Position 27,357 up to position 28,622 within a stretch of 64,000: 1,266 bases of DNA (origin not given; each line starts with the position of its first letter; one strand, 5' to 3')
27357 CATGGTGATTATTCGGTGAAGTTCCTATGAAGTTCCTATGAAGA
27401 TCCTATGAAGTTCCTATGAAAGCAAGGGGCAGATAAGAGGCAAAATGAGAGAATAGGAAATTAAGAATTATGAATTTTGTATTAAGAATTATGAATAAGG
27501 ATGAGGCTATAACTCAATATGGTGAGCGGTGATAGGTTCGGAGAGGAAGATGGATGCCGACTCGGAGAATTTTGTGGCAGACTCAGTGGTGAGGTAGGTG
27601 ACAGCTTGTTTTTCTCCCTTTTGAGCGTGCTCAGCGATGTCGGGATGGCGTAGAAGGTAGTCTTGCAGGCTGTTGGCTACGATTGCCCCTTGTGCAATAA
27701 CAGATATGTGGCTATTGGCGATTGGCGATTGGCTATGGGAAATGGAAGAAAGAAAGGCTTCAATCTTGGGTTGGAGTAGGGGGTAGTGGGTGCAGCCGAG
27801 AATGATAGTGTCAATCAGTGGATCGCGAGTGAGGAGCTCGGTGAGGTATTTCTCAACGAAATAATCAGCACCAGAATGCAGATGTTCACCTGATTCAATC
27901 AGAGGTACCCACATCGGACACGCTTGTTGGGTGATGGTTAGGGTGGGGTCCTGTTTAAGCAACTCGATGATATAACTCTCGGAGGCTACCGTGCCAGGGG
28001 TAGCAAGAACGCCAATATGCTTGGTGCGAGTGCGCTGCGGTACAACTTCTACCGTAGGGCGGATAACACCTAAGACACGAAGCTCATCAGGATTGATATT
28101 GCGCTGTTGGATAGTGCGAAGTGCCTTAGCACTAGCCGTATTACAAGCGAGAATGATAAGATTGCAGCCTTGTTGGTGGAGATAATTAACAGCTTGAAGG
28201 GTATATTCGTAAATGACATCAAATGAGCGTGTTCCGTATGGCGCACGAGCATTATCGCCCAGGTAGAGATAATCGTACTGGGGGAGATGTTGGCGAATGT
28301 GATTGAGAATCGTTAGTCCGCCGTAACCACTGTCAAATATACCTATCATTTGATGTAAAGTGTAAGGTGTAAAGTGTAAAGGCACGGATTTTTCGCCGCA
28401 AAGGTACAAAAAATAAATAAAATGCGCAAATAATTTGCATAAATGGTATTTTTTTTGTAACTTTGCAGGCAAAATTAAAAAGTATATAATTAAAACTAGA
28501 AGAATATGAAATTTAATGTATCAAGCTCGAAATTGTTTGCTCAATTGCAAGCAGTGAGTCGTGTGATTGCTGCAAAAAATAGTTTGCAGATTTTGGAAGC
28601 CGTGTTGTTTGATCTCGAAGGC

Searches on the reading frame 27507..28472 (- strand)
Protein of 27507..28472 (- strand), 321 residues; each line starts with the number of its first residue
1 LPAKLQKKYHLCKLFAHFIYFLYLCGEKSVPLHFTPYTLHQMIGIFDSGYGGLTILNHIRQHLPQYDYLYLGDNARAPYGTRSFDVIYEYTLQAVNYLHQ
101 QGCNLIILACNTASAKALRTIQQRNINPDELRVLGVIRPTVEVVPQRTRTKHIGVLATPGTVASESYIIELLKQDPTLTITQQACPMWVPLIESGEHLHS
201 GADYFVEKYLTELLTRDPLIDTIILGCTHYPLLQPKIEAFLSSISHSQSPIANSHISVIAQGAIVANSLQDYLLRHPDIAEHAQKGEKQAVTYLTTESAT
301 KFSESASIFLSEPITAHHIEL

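Call 13: search_protein_families(library=pfam, proteins=[window:27507-28472:-])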
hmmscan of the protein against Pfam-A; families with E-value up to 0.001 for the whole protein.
window:27507-28472:- (321 aa): 1 family
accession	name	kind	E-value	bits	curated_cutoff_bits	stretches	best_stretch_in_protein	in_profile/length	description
PF01177.27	Asp_Glu_race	-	3.7e-13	50.2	31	1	56-239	17-194/211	Asp/Glu/Hydantoin racemase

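Call 39: search_solved_structures(query=window:27510-28349:-, show_alignments=3)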
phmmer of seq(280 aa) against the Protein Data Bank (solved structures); distinct sequences matched with E-value up to 0.001: 24.
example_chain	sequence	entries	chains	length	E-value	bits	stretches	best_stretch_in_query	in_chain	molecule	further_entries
2jfu_A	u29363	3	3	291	3.2e-45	158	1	2-279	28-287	GLUTAMATE RACEMASE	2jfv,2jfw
1b73_A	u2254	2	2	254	1.6e-44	155.7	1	2-203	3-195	GLUTAMATE RACEMASE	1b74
2vvt_A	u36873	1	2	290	8.8e-44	153.3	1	2-275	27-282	GLUTAMATE RACEMASE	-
2jfo_A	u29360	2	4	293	9.1e-44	153.2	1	2-275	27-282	GLUTAMATE RACEMASE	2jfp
1zuw_A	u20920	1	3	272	2.6e-42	148.4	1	2-202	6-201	glutamate racemase 1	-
3hfr_A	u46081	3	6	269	1.9e-41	145.6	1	2-202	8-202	Glutamate racemase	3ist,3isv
2ohg_A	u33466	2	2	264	2.5e-41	145.2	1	2-279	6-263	Glutamate racemase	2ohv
2oho_A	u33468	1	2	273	2.8e-41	145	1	2-279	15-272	Glutamate Racemase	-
2gzm_A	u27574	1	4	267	1.6e-37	132.8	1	2-274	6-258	Glutamate racemase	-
2jfq_A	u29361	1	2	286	2.6e-34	122.2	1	2-199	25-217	GLUTAMATE RACEMASE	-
2dwu_A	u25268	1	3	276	3.2e-34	121.9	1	1-201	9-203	Glutamate racemase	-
3out_A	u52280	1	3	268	5.4e-34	121.2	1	2-200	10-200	Glutamate racemase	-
7uj5_A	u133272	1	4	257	1.7e-31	113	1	2-210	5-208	Glutamate racemase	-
8eb3_A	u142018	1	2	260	1.8e-31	112.9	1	2-210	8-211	Glutamate racemase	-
5w1q_A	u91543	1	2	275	2.2e-31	112.6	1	2-210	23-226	Glutamate racemase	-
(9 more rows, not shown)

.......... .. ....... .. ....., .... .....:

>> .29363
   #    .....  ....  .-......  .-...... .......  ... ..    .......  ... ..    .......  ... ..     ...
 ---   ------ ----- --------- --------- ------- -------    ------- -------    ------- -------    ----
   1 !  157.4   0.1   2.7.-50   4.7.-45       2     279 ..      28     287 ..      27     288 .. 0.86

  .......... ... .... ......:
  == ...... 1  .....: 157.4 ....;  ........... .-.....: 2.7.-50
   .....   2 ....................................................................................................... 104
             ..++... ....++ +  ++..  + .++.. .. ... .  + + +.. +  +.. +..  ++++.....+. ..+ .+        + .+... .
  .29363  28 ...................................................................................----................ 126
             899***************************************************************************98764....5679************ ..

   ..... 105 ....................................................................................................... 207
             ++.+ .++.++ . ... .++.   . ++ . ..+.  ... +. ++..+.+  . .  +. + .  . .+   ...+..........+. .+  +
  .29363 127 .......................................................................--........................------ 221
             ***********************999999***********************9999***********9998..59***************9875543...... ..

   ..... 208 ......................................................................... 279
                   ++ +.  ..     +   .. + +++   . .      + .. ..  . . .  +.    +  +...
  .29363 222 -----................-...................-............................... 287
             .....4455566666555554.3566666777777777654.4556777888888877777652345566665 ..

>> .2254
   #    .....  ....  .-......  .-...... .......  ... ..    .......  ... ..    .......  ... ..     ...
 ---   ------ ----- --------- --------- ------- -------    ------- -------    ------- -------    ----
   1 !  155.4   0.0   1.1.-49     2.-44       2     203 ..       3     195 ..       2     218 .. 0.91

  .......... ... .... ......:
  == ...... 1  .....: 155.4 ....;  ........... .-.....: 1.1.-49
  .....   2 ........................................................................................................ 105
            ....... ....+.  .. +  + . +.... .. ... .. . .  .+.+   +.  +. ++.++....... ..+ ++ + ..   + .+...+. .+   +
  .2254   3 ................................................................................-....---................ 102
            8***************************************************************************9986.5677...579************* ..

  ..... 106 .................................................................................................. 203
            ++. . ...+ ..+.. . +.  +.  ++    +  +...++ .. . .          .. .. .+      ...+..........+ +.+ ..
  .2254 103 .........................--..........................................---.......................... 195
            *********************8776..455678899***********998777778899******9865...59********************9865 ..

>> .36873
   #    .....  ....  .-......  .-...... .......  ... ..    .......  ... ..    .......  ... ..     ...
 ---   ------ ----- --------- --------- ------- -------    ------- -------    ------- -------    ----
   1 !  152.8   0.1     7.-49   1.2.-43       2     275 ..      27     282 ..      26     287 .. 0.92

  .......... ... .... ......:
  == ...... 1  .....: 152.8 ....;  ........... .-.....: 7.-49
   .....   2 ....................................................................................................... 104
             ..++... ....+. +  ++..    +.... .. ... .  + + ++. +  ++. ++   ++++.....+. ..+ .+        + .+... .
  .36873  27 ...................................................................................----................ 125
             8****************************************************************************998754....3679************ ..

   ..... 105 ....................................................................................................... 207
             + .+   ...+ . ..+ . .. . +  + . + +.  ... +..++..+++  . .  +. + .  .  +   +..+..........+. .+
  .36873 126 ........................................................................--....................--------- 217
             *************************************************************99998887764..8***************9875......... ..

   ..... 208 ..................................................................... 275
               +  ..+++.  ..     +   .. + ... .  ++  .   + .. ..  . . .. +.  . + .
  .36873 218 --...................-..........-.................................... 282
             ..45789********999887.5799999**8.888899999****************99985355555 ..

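Call 55: find_homologous_proteins(query=window:27510-28349:-)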
Query seq(280 aa) (280 aa): 8000 proteins with E <= 0.001 among 8000 candidates; the best 120 are listed.
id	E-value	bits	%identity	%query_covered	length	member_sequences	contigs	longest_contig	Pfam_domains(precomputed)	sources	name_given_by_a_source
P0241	6.0e-182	621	99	100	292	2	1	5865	PF01177.28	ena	-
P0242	3.1e-181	619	99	100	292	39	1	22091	PF01177.28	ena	-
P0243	5.0e-181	618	98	100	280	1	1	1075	PF01177.28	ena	-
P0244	8.0e-181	617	99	100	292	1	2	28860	PF01177.28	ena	-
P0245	1.0e-180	617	99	100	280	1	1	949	PF01177.28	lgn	-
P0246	2.7e-180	616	98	100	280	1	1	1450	PF01177.28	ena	-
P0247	7.7e-176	601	96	100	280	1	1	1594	PF01177.28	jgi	jgi:glutamate racemase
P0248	8.8e-175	598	96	100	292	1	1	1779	PF01177.28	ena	-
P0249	1.1e-174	597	96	100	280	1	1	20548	PF01177.28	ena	-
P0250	4.9e-174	595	96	100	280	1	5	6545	PF01177.28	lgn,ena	-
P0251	5.7e-174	595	95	100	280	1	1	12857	PF01177.28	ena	-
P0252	1.1e-173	594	95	100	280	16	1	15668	PF01177.28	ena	-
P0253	1.6e-173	593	95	100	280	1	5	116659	PF01177.28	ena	-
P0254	4.5e-173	592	95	100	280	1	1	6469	PF01177.28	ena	-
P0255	4.8e-173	592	95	100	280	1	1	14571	PF01177.28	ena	-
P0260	6.0e-166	569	85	100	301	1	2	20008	PF01177.28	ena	-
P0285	5.7e-159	546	87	100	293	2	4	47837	PF01177.28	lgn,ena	-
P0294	4.9e-157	539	82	100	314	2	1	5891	PF01177.28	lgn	-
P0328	4.1e-154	530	87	100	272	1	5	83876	PF01177.28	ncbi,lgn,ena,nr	ncbi:MAG: glutamate racemase [Paludibacteraceae bacterium]|nr:glutamate racemase [Paludibacteraceae 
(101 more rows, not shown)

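Call 57: find_encoding_contigs(protein=P0294, flank=600, max_places=1)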
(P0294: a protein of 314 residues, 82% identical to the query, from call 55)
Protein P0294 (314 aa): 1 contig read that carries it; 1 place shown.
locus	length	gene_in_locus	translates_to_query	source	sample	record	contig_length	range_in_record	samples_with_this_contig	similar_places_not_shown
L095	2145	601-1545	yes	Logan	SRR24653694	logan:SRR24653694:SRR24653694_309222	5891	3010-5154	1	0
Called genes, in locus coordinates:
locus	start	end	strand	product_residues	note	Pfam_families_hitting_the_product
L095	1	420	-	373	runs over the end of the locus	PF00712:DNA_pol3_beta, PF02767:DNA_pol3_beta_2, PF02768:DNA_pol3_beta_3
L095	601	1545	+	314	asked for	PF01177:Asp_Glu_race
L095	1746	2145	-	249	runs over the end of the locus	PF18962:Por_Secre_tail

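Call 58: find_encoding_contigs(protein=P0260, flank=600, max_places=1)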
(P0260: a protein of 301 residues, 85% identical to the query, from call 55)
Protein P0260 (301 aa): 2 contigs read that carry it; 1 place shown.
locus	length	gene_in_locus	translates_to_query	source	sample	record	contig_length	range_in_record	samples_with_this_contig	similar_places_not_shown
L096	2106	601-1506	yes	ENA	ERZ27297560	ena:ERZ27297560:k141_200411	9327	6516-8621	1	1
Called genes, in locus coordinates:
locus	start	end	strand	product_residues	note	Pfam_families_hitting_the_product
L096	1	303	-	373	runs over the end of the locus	PF00712:DNA_pol3_beta, PF02767:DNA_pol3_beta_2, PF02768:DNA_pol3_beta_3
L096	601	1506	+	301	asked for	PF01177:Asp_Glu_race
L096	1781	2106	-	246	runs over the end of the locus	PF18962:Por_Secre_tail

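Call 59: find_encoding_contigs(protein=P0285, flank=600, max_places=1)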
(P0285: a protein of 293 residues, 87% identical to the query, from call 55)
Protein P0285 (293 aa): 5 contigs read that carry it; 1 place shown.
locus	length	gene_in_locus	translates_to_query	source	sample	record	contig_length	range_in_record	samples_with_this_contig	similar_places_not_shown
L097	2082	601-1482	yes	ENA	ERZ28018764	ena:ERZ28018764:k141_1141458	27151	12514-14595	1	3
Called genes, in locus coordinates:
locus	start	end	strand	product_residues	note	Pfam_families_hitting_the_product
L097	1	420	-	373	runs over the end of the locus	PF00712:DNA_pol3_beta, PF02767:DNA_pol3_beta_2, PF02768:DNA_pol3_beta_3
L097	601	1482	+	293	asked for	PF01177:Asp_Glu_race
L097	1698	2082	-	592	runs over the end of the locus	PF02878:PGM_PMM_I, PF02879:PGM_PMM_II, PF02880:PGM_PMM_III, PF00408:PGM_PMM_IV (weak)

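Call 60: find_encoding_contigs(protein=P0328, flank=600, max_places=1)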
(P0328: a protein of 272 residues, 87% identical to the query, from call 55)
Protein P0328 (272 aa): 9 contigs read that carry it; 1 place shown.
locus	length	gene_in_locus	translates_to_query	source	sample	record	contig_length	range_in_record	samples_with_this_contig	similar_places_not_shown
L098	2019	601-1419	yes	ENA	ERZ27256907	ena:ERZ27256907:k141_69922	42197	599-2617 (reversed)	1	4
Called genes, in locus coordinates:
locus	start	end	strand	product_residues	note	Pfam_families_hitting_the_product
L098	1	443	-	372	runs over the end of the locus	PF00712:DNA_pol3_beta, PF02767:DNA_pol3_beta_2, PF02768:DNA_pol3_beta_3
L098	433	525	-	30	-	-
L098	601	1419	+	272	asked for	PF01177:Asp_Glu_race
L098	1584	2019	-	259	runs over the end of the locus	PF18962:Por_Secre_tail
